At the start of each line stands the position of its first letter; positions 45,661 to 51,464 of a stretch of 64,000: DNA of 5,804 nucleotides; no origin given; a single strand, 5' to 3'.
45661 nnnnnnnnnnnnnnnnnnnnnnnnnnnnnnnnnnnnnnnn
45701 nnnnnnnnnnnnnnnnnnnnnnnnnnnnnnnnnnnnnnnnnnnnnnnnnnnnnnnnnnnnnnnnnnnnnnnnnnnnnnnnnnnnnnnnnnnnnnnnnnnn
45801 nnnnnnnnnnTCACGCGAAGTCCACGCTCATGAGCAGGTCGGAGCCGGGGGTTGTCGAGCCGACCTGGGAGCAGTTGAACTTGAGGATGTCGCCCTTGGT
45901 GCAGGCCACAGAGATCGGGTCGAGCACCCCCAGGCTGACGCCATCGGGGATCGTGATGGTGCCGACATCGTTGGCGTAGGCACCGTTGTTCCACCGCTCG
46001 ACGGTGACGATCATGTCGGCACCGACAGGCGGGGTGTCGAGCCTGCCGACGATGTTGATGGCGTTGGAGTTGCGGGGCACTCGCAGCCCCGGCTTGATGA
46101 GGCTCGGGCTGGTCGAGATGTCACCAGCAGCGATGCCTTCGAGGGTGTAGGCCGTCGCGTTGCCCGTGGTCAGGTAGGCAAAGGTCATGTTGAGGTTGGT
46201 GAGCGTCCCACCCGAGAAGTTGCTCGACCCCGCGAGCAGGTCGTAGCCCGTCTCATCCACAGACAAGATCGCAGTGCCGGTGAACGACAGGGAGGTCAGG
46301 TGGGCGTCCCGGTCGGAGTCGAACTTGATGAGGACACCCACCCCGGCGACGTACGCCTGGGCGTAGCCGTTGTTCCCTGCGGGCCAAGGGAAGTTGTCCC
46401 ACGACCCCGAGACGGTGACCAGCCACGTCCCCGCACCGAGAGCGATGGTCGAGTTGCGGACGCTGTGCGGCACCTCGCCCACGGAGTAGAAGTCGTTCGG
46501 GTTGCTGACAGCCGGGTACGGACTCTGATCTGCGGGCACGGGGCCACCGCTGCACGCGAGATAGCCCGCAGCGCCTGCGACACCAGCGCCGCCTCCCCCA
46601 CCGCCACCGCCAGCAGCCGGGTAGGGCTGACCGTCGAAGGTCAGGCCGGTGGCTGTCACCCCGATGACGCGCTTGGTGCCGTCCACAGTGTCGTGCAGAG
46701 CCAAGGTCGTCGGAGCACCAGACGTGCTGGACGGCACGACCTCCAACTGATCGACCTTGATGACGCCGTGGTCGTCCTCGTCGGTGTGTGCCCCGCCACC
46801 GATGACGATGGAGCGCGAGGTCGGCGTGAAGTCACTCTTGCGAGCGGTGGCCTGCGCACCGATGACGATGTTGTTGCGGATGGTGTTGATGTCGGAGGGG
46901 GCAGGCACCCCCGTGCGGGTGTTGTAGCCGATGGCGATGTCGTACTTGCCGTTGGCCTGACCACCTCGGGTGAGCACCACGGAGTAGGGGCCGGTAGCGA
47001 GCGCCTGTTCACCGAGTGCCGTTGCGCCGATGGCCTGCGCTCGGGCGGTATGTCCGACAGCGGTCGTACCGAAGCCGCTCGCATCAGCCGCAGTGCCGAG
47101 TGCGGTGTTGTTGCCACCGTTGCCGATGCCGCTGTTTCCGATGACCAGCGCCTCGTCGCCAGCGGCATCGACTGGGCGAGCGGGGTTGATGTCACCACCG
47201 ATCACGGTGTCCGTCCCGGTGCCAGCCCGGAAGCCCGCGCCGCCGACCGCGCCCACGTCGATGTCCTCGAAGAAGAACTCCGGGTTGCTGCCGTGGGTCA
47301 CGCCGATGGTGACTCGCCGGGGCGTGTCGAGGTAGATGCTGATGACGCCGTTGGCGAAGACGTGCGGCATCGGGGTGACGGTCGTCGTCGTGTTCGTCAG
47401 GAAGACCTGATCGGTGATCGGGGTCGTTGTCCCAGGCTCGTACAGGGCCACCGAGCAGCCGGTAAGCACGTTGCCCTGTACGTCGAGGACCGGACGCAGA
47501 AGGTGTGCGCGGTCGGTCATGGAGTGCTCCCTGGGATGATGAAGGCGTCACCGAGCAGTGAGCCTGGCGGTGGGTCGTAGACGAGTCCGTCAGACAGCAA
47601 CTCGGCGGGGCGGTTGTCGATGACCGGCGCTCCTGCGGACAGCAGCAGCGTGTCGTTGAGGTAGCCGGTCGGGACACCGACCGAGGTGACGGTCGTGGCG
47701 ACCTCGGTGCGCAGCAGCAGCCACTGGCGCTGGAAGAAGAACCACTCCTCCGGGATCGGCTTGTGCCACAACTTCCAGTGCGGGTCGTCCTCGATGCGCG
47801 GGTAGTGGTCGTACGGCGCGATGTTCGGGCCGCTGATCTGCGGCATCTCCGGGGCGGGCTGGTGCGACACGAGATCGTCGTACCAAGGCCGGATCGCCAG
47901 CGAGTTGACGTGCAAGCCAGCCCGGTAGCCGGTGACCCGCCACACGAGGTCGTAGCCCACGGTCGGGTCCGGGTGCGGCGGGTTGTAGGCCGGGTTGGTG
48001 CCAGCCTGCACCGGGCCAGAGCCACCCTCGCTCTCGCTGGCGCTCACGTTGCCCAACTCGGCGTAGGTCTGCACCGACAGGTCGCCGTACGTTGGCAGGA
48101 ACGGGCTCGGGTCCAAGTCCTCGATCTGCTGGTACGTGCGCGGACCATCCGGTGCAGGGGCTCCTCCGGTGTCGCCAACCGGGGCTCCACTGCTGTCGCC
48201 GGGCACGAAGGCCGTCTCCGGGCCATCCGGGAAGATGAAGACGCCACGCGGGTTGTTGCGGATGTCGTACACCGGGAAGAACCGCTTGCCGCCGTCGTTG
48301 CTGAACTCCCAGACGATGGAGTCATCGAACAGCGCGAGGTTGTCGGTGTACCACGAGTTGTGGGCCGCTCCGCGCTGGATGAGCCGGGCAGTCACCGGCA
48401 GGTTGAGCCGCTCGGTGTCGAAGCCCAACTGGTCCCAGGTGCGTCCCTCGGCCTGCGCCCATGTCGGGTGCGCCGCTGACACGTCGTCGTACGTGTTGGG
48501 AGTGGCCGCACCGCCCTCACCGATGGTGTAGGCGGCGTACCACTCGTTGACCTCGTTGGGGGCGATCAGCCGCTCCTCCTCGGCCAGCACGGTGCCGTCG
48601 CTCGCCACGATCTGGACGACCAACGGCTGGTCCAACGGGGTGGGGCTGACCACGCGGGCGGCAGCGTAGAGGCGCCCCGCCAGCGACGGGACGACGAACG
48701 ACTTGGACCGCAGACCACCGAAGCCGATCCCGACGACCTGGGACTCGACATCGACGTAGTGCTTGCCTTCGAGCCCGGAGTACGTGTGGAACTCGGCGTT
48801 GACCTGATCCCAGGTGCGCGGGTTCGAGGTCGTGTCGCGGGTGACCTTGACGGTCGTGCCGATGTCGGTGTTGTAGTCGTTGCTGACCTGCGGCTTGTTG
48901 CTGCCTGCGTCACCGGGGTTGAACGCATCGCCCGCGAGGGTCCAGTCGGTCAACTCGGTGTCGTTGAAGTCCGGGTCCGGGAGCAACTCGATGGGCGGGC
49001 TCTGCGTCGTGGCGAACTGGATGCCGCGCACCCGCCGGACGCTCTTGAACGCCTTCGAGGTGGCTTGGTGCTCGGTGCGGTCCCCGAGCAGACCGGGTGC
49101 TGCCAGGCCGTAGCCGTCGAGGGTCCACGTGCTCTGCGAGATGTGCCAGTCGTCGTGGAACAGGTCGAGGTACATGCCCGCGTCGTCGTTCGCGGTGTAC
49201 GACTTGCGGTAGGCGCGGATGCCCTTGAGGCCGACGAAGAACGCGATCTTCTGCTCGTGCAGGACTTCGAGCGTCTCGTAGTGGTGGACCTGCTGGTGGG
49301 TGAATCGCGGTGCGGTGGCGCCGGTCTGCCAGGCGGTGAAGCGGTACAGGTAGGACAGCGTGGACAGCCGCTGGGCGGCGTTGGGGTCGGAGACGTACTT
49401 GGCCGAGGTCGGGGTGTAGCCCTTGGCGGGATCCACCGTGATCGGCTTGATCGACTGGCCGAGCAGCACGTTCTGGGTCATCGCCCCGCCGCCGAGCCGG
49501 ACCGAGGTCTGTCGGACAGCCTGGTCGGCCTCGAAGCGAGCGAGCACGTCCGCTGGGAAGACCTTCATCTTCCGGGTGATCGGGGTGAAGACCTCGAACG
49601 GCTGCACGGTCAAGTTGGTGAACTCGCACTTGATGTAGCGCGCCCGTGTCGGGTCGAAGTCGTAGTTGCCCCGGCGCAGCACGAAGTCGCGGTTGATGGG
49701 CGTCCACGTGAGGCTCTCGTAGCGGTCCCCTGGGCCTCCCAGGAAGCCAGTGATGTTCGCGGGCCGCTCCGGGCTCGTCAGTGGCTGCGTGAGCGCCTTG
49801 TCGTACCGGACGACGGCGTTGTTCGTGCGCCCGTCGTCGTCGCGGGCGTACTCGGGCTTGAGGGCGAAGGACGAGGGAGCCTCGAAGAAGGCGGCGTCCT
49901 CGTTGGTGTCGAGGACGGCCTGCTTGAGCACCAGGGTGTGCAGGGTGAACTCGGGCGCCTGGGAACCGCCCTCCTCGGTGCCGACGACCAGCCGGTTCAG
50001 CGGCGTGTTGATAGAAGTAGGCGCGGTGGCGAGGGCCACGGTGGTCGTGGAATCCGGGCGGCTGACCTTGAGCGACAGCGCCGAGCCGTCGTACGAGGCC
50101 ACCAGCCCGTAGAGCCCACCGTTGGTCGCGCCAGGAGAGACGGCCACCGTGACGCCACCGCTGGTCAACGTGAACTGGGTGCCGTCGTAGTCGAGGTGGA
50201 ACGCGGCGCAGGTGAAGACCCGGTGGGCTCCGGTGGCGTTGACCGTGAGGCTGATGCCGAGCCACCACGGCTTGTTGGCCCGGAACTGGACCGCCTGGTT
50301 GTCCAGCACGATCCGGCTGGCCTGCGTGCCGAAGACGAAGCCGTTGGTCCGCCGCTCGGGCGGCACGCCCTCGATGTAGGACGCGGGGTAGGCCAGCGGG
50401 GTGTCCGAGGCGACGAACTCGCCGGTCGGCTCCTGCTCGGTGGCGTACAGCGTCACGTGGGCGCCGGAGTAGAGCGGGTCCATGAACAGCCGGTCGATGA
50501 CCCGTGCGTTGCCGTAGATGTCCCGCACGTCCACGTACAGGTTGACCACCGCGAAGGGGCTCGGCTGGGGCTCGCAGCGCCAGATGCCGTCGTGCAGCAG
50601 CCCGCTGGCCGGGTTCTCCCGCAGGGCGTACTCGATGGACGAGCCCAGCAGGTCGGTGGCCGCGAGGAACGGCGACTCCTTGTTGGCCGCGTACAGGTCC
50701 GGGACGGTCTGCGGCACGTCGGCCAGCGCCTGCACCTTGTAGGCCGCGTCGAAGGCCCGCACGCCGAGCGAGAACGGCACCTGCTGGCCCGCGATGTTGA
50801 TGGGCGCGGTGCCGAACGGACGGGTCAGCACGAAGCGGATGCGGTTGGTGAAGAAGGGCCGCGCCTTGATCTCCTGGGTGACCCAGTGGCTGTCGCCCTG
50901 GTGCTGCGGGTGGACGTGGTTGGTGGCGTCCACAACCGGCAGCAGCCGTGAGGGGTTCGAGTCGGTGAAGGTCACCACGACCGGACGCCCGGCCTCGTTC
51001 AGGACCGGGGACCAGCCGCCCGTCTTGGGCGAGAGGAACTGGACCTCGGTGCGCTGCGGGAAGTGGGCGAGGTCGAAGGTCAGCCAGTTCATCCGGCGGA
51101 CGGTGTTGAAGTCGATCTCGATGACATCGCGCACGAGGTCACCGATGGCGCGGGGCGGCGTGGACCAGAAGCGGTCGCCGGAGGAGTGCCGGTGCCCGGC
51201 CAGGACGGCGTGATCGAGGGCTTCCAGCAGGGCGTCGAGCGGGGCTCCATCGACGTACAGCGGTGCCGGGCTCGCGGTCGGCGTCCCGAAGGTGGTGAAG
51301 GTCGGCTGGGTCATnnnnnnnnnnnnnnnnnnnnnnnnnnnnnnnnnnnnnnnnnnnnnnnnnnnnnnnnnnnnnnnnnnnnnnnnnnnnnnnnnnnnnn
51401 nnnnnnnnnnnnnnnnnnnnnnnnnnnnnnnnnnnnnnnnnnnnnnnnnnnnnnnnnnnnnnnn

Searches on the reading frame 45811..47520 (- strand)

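Call 10: search_protein_families(library=pfam, proteins=[window:45811-47520:-], max_evalue=0.01)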
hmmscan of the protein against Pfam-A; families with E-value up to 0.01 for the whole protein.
window:45811-47520:- (569 aa): 1 family
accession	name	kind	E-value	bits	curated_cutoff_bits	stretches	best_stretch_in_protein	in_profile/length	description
PF05658.19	YadA_head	-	1.3e-05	25.8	25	1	147-170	1-24/27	YadA head domain repeat (2 copies)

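Call 11: search_protein_families(library=phrogs, proteins=[window:45811-47520:-], max_evalue=0.001)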
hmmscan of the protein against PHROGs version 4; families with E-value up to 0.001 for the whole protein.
window:45811-47520:- (569 aa): 0 families

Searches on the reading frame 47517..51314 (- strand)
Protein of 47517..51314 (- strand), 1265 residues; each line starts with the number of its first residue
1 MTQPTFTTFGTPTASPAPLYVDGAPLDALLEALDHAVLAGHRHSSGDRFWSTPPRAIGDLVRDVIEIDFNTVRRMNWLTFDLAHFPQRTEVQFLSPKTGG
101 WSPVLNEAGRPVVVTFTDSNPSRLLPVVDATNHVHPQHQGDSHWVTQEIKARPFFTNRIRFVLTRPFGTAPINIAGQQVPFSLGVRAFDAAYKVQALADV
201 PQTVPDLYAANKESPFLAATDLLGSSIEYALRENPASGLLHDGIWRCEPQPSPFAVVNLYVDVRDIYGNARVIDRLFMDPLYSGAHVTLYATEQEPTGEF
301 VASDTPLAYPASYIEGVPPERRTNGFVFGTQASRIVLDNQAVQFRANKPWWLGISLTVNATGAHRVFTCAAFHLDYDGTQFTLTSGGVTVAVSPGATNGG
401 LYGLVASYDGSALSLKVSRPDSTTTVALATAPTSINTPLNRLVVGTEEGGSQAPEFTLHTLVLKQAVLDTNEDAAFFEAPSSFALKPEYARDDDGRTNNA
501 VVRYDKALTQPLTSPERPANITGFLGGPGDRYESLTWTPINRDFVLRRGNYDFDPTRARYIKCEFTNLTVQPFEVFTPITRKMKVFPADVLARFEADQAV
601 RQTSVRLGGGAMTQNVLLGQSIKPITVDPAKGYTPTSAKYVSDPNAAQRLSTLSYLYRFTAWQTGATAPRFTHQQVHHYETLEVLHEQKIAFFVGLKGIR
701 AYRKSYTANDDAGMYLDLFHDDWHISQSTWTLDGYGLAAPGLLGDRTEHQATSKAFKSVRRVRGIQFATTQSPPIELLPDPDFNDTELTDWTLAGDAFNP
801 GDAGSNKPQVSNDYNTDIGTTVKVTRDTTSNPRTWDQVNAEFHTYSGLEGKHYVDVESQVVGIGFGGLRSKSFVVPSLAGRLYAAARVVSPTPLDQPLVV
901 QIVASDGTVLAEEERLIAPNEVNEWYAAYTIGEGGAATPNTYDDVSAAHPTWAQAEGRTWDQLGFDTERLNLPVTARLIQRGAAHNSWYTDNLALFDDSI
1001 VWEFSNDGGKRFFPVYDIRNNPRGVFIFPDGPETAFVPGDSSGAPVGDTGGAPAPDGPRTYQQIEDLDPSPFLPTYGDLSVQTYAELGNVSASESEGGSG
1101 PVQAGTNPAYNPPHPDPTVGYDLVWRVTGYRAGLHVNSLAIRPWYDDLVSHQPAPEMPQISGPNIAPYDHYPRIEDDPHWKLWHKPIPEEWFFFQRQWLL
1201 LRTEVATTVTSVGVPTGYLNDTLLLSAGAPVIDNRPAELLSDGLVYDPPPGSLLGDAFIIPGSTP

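Call 10: search_protein_families(library=pfam, proteins=[window:47517-51314:-], max_evalue=0.01)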
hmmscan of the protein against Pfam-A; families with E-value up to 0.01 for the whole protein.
window:47517-51314:- (1265 aa): 0 families

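Call 11: search_protein_families(library=phrogs, proteins=[window:47517-51314:-], max_evalue=0.001)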
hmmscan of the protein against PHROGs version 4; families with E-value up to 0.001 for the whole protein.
window:47517-51314:- (1265 aa): 1 family
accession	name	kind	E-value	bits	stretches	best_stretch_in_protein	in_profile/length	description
phrog_2840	-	tail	1.2e-25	90.4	2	244-295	207-258/1264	minor tail protein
